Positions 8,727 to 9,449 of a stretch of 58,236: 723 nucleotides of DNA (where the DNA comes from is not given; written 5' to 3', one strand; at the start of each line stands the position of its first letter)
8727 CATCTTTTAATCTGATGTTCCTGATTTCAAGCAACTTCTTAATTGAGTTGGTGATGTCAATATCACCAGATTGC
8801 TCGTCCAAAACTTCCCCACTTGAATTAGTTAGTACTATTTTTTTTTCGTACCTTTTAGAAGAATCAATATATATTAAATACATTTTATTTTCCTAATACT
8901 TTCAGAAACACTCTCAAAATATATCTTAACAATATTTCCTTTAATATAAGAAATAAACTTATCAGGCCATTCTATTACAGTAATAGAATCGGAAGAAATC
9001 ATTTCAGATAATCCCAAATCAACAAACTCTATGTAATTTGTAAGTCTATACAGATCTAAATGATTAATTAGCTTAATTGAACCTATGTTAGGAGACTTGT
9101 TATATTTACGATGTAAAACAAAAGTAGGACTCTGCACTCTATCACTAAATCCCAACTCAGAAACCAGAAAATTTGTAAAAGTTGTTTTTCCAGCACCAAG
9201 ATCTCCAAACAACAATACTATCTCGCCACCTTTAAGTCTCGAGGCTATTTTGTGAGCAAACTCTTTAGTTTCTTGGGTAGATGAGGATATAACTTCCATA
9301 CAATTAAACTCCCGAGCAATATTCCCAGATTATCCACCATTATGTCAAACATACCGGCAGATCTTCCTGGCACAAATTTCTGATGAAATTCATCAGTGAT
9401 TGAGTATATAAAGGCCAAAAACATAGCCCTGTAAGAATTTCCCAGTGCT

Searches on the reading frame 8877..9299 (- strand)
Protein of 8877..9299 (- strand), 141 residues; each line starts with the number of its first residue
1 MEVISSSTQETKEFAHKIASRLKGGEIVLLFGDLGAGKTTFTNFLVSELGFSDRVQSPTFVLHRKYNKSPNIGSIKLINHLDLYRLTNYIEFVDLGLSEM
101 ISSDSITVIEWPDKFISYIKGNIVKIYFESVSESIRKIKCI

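Call 67: search_protein_families(library=ncbifam, proteins=[window:8877-9299:-], max_evalue=0.00001)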
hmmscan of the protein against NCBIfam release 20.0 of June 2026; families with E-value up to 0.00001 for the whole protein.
window:8877-9299:- (141 aa): 2 families
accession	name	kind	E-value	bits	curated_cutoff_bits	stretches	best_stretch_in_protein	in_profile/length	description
TIGR00150.1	T6A_YjeE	equivalog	2e-27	95.7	60.1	1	8-136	5-127/135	tRNA (adenosine(37)-N6)-threonylcarbamoyltransferase complex ATPase subunit type 1 TsaE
NF007931.0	PRK10646.1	equivalog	9.7e-20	71.1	246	1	8-127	11-125/153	tRNA (adenosine(37)-N6)-threonylcarbamoyltransferase complex ATPase subunit type 1 TsaE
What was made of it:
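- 8560..9299 (-): Right-hand conserved backbone: tsaB-like (8560-8883) and tsaE (8874-9299). TsaE matches NCBIfam at E=2e-27, above the cut-off (call 67).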
